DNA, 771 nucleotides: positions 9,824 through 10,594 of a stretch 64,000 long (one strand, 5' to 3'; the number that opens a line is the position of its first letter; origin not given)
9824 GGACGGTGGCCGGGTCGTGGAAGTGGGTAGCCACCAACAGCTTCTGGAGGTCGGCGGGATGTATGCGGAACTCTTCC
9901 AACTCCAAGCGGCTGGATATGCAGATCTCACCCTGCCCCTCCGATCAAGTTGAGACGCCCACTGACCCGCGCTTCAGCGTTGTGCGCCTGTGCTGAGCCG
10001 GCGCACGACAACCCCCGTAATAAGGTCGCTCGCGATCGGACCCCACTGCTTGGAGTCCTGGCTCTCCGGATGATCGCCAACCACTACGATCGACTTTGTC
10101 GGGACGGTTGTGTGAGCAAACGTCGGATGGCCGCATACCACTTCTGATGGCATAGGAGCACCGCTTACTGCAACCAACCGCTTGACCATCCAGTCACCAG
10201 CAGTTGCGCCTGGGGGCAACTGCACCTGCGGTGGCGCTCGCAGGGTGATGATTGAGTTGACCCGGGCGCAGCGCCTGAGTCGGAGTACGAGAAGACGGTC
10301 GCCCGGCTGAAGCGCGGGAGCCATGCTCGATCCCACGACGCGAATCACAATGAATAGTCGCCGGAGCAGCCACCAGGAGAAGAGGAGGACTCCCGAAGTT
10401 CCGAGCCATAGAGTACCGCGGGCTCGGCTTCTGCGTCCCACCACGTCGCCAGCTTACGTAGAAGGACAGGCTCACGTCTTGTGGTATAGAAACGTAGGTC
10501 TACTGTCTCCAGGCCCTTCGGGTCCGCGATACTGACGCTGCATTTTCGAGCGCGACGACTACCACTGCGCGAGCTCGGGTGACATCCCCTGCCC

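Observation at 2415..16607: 14.2-kb integrative mobilizable element in tRNA-Leu(CAA) with perfect 53-bp att repeats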

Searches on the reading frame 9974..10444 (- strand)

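Call 12: search_protein_families(library=ncbifam, proteins=[window:9974-10444:-], max_evalue=0.01)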
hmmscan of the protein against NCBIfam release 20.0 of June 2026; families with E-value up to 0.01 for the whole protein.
window:9974-10444:- (156 aa): 3 families
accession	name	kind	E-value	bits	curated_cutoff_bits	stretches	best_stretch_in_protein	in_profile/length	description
TIGR02227.1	sigpep_I_bact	equivalog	3.9e-13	49.6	47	2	24-96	11-80/162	signal peptidase I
TIGR02754.1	sod_Ni_protease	equivalog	5e-10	39.7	63.25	2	35-75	2-45/90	nickel-type superoxide dismutase maturation protease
TIGR02771.1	TraF_Ti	equivalog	0.0014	18.2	100.25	1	107-146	126-165/171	conjugative transfer signal peptidase TraF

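Call 13: search_protein_families(library=pfam, proteins=[window:9974-10444:-], max_evalue=0.01)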
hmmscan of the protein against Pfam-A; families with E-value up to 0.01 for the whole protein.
window:9974-10444:- (156 aa): 1 family
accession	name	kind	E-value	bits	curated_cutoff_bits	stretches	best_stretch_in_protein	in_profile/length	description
PF10502.14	Peptidase_S26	-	9.2e-12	45.7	22.9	2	21-95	13-82/168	Signal peptidase, peptidase S26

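Call 96: search_protein_families(library=phrogs, proteins=[window:9974-10444:-], max_evalue=0.001)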
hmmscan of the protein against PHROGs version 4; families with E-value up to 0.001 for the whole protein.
window:9974-10444:- (156 aa): 0 families
